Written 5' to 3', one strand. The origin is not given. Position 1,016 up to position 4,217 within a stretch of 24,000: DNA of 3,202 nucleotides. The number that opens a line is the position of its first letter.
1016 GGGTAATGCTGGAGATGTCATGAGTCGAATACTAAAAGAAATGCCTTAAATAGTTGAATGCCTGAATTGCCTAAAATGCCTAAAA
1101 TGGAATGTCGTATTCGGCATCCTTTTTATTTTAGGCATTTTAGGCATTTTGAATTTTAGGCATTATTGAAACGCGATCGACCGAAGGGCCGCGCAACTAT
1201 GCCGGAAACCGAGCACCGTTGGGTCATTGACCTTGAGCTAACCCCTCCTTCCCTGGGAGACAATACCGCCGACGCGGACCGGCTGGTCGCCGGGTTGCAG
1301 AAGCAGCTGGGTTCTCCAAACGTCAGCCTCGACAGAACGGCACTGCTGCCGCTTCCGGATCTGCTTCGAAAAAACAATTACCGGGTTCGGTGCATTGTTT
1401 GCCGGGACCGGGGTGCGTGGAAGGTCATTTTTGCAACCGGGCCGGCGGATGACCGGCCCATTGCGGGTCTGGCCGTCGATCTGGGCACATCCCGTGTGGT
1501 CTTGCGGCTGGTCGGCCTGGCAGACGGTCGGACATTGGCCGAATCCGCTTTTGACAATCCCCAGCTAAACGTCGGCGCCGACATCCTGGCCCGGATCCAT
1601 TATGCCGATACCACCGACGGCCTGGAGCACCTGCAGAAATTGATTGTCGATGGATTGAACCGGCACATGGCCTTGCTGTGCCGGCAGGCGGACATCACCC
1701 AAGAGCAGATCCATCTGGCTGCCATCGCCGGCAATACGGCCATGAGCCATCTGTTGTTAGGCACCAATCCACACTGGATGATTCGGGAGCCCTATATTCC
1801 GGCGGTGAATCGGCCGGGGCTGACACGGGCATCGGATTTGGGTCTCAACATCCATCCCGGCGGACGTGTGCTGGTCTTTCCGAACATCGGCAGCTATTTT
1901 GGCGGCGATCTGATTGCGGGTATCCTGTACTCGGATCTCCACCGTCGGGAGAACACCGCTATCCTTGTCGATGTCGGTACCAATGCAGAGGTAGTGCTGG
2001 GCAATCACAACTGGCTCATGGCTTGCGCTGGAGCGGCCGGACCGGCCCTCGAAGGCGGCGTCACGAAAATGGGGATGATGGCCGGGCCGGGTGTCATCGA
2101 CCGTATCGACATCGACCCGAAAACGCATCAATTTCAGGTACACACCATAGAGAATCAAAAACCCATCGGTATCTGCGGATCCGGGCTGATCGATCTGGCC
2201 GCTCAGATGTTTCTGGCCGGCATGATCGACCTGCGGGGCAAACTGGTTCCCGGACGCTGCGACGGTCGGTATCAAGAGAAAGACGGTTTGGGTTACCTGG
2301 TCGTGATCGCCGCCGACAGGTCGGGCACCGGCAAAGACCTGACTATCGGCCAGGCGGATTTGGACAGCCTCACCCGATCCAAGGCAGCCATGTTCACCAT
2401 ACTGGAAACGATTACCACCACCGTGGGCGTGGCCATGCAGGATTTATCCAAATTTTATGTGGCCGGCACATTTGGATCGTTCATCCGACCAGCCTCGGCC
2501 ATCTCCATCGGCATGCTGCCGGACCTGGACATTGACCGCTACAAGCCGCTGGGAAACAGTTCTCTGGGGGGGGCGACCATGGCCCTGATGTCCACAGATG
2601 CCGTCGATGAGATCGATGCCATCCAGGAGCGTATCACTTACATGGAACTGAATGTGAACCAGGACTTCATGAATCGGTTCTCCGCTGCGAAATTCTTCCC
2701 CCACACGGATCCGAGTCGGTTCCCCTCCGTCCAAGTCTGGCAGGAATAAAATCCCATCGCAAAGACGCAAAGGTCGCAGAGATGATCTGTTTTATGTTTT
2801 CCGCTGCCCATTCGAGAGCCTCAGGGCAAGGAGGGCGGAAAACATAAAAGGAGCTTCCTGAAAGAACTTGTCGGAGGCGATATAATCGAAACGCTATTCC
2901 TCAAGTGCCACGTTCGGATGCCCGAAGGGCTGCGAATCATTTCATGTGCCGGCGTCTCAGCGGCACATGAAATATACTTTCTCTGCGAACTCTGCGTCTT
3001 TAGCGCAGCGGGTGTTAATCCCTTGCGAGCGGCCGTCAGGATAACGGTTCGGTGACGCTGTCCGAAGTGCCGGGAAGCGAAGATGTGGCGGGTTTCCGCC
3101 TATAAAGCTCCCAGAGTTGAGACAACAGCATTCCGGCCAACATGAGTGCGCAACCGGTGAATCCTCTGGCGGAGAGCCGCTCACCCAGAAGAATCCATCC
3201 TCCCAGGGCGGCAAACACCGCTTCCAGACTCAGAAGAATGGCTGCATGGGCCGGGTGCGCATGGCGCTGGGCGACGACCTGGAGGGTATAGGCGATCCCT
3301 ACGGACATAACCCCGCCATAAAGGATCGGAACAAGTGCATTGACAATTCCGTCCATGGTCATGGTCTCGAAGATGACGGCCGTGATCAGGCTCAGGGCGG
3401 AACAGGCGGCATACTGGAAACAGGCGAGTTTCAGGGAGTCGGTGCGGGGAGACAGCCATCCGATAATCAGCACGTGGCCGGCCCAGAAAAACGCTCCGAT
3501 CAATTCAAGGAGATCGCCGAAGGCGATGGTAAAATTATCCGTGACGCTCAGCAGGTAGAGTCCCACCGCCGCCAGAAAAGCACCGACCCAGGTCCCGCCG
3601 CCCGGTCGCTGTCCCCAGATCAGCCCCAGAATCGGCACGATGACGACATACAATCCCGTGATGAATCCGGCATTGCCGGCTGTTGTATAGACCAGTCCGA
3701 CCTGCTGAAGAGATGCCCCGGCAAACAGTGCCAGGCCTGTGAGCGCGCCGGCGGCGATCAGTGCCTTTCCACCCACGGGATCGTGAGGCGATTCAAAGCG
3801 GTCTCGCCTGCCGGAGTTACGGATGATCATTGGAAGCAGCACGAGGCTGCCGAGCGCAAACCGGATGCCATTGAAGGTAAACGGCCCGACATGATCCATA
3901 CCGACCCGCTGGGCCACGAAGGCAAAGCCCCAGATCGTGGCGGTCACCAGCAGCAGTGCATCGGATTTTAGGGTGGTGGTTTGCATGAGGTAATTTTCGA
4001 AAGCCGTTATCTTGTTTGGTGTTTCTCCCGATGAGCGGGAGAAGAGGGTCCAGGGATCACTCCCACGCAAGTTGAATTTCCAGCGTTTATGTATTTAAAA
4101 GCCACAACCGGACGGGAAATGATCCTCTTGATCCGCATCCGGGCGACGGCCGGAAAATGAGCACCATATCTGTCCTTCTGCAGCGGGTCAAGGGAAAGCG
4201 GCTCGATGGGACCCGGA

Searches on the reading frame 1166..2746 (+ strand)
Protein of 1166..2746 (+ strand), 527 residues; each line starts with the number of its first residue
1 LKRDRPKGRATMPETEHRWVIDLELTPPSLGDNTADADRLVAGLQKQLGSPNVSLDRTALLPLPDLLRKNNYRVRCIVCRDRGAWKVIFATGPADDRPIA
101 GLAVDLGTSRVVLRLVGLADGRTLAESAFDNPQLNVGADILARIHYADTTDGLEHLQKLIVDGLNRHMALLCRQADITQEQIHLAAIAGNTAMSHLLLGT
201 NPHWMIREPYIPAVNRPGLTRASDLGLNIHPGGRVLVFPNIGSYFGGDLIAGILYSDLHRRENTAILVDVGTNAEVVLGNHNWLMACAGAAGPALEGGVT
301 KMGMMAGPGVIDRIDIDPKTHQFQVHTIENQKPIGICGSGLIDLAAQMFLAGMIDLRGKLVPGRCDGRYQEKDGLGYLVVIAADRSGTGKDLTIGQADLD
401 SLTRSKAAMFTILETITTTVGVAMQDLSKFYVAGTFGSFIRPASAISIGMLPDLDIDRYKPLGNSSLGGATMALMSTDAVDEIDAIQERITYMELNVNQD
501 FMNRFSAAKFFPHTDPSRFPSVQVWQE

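Call 49: search_protein_families(library=pfam, proteins=[window:1166-2746:+], max_evalue=0.00001)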
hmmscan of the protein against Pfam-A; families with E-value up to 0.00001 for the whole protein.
window:1166-2746:+ (527 aa): 3 families
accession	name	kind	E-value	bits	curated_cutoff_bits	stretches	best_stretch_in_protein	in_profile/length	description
PF14574.11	RACo_C_ter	-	2.2e-95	319.1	27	1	264-523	2-261/261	C-terminal domain of RACo the ASKHA domain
PF17651.6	Raco_middle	-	1.5e-53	181.2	26.8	1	101-260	2-162/163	RACo middle region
PF17650.6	RACo_linker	-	3.4e-12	46.5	26.2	1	21-83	15-74/86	RACo linker region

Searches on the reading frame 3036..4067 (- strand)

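Call 49: search_protein_families(library=pfam, proteins=[window:3036-4067:-], max_evalue=0.00001)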
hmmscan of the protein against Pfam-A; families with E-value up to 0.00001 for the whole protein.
window:3036-4067:- (343 aa): 1 family
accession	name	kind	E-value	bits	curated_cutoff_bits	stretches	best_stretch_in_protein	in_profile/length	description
PF00892.27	EamA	-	3.1e-36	125.1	28.2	2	35-174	3-134/135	EamA-like transporter family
